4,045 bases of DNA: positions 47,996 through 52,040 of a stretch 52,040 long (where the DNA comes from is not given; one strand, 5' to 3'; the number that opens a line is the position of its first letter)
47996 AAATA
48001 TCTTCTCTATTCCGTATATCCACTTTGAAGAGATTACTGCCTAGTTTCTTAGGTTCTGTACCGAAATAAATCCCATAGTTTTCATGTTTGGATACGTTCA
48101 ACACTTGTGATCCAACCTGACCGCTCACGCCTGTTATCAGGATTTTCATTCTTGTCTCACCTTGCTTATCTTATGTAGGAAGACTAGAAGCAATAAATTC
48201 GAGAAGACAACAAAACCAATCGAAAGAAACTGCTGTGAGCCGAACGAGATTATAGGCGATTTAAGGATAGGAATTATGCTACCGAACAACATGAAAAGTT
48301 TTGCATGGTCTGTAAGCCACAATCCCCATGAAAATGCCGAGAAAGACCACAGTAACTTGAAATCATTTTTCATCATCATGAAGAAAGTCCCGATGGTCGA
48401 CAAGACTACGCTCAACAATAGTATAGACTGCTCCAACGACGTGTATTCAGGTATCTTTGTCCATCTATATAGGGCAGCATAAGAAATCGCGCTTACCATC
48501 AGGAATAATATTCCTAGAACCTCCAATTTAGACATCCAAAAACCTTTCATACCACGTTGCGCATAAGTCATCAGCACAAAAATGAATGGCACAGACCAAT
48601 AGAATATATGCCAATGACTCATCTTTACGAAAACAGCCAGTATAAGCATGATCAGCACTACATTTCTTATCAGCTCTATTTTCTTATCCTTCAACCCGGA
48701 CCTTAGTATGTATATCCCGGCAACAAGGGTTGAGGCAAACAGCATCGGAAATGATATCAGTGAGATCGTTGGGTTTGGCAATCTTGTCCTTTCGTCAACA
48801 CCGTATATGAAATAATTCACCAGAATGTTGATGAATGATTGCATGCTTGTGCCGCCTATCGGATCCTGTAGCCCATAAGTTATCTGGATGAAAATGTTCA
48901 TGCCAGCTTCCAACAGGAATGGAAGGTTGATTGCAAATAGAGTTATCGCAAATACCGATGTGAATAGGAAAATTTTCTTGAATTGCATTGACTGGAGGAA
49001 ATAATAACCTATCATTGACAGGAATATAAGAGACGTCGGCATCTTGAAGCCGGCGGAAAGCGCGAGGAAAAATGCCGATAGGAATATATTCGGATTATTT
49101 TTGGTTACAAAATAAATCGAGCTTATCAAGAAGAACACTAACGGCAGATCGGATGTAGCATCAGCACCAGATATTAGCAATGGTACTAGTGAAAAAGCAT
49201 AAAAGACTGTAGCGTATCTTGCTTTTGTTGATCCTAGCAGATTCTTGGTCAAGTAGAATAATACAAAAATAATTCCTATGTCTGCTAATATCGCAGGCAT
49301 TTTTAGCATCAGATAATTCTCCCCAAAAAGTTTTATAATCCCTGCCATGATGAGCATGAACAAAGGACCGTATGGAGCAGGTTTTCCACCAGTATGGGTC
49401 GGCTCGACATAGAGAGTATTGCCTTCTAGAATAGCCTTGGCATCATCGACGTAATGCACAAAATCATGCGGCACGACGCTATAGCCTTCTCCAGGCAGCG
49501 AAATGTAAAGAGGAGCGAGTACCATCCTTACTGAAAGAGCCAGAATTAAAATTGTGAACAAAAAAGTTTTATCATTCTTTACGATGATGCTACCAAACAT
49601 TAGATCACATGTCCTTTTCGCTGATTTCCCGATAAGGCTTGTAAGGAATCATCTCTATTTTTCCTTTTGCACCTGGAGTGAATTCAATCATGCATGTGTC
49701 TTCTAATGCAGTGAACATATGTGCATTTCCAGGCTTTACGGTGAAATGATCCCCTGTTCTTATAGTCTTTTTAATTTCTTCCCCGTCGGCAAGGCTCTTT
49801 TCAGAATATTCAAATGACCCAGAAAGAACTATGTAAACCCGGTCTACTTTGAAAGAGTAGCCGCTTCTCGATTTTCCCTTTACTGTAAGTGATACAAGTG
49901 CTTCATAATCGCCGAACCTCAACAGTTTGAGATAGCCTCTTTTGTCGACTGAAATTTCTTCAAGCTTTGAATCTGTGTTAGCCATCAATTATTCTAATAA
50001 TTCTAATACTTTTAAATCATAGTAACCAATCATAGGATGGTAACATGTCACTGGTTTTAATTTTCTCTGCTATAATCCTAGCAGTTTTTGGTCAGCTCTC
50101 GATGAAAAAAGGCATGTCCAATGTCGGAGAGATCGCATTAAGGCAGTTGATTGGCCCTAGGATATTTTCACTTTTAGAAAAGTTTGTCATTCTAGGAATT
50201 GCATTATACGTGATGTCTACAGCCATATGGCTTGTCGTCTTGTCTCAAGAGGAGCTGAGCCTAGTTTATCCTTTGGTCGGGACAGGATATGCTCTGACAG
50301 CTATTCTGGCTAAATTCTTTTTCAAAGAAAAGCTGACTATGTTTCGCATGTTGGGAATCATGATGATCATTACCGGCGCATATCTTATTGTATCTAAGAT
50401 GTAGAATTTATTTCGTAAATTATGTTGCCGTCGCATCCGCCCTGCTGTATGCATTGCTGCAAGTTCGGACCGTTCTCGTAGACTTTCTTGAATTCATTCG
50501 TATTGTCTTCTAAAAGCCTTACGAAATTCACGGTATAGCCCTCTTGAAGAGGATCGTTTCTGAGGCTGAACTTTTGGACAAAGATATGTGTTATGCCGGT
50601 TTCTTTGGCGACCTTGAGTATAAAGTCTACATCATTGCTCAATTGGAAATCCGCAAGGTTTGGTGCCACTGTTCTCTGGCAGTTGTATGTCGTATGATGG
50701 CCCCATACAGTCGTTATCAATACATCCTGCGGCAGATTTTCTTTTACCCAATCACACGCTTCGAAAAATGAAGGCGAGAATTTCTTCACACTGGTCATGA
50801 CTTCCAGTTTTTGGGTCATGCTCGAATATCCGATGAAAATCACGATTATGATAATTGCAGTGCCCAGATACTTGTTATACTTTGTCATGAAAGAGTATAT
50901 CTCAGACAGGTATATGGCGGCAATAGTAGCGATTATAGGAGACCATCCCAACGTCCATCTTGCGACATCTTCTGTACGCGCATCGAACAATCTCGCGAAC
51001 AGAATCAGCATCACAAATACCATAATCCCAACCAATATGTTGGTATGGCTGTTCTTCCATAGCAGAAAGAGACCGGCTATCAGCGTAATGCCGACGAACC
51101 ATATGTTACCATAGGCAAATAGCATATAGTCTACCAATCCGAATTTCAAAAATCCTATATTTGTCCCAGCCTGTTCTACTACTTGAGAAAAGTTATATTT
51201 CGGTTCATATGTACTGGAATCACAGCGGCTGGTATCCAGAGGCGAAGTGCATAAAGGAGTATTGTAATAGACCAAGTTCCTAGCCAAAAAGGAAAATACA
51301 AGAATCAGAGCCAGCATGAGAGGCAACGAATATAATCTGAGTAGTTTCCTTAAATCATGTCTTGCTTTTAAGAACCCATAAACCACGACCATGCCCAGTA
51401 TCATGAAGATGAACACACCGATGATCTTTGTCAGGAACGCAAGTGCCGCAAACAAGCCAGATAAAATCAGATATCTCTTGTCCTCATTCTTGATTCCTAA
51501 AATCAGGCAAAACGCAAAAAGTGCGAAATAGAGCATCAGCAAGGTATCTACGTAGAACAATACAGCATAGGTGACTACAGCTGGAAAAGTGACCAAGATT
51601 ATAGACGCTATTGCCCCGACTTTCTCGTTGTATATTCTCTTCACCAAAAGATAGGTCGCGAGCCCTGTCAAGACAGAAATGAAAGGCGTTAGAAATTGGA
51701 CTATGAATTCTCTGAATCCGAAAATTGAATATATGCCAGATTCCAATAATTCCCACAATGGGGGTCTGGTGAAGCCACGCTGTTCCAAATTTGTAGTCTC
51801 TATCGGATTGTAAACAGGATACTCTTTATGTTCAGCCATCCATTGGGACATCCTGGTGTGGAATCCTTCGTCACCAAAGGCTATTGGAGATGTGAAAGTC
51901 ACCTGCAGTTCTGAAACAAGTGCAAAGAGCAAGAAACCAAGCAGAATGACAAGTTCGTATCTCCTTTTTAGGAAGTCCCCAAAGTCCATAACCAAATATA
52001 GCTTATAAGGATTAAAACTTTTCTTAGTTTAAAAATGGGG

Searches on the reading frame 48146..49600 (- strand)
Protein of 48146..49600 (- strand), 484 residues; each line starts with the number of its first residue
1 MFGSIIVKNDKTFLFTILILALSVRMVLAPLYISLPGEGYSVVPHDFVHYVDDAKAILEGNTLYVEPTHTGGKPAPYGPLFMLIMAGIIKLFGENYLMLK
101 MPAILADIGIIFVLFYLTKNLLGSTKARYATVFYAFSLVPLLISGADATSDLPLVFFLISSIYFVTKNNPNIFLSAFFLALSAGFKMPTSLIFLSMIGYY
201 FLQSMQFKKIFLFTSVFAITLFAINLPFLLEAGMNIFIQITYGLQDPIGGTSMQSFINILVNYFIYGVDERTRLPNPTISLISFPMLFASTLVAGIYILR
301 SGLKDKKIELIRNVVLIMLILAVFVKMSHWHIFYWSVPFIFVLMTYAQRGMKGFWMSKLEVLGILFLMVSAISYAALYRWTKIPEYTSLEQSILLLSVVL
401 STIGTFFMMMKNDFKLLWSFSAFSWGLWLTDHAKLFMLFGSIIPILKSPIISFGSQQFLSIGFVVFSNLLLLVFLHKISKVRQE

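Call 37: search_protein_families(library=pfam, proteins=[window:48146-49600:-], max_evalue=0.001)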
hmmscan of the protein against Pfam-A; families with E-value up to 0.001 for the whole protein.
window:48146-49600:- (484 aa): 1 family
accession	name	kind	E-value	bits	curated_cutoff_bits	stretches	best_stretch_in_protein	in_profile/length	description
PF13231.12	PMT_2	-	4.9e-09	37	26.1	1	79-225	4-157/160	Dolichyl-phosphate-mannose-protein mannosyltransferase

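Call 38: search_protein_families(library=ncbifam, proteins=[window:48146-49600:-], max_evalue=0.00001)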
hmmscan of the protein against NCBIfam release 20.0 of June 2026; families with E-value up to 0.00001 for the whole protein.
window:48146-49600:- (484 aa): 0 families

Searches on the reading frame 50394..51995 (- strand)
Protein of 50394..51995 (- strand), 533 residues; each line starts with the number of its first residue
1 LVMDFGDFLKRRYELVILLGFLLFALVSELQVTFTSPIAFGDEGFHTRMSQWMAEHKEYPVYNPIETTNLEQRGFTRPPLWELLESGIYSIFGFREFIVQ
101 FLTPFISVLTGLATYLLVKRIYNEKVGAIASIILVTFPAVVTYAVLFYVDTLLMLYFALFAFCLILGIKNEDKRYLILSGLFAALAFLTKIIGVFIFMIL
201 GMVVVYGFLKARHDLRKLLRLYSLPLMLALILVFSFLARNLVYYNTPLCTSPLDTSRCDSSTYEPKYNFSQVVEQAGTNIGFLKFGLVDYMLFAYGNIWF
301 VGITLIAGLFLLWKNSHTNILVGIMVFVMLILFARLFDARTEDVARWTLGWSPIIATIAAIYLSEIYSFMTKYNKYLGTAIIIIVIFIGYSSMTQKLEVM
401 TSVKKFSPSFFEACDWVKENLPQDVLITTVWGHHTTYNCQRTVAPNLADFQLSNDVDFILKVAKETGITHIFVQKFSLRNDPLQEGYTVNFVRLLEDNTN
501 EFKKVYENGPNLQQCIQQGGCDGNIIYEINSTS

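Call 37: search_protein_families(library=pfam, proteins=[window:50394-51995:-], max_evalue=0.001)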
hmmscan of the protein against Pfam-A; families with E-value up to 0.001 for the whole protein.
window:50394-51995:- (533 aa): 3 families
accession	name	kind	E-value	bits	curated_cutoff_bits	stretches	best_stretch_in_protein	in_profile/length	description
PF13231.12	PMT_2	-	1.3e-16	61.6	26.1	1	77-233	2-154/160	Dolichyl-phosphate-mannose-protein mannosyltransferase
PF02366.24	PMT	-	1.1e-07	32.1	22.7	1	46-238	28-235/245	Dolichyl-phosphate-mannose-protein mannosyltransferase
PF02516.20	STT3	-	0.00036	20.6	24.5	1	98-237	97-241/405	Oligosaccharyl transferase STT3, N-terminal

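Call 38: search_protein_families(library=ncbifam, proteins=[window:50394-51995:-], max_evalue=0.00001)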
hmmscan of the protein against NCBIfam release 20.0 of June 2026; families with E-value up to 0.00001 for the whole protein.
window:50394-51995:- (533 aa): 1 family
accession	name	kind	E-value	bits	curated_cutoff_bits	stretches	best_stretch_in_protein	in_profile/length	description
NF047440.1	LA3751_2_3_fam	subfamily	5.7e-12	45.2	200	1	40-406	44-395/460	LA_3751/LA_3752 family putative glycosyltransferase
